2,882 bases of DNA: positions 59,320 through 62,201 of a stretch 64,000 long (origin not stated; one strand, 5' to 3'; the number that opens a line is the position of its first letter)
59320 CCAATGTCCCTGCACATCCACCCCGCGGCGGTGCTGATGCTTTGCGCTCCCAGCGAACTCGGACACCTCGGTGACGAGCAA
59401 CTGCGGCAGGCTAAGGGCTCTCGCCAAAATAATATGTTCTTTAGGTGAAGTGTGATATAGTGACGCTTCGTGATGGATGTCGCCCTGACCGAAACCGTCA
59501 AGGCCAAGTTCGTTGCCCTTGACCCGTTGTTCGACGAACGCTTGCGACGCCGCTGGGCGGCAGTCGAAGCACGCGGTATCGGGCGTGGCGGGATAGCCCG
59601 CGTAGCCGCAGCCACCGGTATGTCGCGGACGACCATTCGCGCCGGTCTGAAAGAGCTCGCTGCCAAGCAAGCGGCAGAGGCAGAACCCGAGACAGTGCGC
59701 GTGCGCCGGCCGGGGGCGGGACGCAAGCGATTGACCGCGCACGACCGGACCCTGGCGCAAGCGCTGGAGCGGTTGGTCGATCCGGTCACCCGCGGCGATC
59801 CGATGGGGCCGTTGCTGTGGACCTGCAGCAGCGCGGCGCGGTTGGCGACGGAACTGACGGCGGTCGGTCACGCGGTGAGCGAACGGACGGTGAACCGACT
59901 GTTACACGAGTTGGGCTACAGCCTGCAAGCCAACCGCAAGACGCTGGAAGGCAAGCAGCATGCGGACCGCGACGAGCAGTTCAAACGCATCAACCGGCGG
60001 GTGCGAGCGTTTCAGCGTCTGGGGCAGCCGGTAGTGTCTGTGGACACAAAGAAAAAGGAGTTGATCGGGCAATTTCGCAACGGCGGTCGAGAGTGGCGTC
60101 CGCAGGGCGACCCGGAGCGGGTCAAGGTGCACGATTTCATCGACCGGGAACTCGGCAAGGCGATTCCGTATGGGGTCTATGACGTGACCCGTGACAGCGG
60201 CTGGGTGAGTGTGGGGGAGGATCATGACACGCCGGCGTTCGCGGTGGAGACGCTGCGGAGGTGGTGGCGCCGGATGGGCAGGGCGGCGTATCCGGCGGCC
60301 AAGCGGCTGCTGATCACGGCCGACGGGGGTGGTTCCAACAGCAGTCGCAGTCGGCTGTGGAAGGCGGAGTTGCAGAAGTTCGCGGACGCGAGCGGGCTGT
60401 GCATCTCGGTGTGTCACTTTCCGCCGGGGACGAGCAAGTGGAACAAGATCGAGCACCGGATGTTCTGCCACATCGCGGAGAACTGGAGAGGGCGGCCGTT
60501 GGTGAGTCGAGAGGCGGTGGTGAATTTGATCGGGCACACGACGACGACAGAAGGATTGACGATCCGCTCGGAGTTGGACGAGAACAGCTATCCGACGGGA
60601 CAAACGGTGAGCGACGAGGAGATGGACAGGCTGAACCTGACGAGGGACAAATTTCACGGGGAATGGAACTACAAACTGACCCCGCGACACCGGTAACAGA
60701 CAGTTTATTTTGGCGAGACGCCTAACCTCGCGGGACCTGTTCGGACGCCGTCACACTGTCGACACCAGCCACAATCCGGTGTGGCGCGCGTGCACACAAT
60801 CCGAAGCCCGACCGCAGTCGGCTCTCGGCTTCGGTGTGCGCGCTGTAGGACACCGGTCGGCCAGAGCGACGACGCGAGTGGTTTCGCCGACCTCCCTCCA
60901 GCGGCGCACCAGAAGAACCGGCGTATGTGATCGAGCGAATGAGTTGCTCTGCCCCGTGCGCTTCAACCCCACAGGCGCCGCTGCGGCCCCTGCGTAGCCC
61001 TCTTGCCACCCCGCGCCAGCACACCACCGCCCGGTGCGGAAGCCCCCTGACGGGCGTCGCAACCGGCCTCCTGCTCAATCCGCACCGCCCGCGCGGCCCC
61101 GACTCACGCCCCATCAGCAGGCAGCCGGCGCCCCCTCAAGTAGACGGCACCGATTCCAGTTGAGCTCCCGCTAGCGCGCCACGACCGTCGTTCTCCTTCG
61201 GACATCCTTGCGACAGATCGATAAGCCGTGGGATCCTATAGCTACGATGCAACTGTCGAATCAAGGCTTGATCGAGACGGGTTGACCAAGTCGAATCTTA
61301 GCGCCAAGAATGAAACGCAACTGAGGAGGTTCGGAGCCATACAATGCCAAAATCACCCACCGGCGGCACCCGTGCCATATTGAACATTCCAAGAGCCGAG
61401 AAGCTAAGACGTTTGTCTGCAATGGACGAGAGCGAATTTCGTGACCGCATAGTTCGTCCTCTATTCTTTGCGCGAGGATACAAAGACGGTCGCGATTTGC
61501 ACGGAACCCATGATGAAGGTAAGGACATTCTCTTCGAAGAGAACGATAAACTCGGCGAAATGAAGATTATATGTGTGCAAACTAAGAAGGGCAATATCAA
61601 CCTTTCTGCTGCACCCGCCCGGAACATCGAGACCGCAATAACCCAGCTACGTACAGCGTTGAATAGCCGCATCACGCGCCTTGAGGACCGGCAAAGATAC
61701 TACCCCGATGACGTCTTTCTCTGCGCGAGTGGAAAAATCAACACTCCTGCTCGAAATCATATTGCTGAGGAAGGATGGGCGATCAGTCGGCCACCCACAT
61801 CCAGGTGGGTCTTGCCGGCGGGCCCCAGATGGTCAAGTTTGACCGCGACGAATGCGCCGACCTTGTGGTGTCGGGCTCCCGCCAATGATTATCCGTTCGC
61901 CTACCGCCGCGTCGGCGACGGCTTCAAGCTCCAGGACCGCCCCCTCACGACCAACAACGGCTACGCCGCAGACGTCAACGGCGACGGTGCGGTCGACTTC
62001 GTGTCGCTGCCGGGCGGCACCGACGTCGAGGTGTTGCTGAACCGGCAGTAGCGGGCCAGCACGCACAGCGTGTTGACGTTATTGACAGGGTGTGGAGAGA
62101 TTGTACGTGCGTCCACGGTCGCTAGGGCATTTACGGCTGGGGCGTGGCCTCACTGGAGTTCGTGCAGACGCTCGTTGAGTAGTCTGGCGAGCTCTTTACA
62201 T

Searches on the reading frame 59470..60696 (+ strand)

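Call 59: search_protein_families(library=pfam, proteins=[window:59470-60696:+], max_evalue=0.01)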
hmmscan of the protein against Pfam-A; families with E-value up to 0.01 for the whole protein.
window:59470-60696:+ (408 aa): 5 families
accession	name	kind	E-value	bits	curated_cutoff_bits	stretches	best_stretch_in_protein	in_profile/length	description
PF07592.17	DDE_Tnp_ISAZ013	-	6.9e-145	482.2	26.9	1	98-405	1-308/308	Rhodopirellula transposase DDE domain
PF13592.12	HTH_33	-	1.1e-05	25.3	25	1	116-173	4-58/60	Winged helix-turn helix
PF01498.24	HTH_Tnp_Tc3_2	-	1.8e-05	25.4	31.5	1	120-158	14-52/72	Transposase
PF13551.12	HTH_29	-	0.0022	18.5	28.1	0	29-93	2-63/64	Winged helix-turn helix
PF13276.12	HTH_21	-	0.0072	17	28.1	0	124-157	25-59/60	HTH-like domain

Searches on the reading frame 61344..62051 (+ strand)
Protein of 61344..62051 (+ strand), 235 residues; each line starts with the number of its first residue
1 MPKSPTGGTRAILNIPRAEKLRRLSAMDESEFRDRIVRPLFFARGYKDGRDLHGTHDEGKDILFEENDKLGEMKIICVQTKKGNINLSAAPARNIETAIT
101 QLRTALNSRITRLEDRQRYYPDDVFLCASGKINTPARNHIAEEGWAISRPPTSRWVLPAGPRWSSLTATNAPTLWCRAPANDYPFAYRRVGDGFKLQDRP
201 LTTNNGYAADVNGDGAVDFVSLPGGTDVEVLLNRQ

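Call 59: search_protein_families(library=pfam, proteins=[window:61344-62051:+], max_evalue=0.01)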
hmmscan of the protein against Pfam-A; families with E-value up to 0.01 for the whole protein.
window:61344-62051:+ (235 aa): 1 family
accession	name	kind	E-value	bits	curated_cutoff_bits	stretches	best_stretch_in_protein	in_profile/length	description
PF04471.18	Mrr_cat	-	3.1e-05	24.5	21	1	25-95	2-69/115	Restriction endonuclease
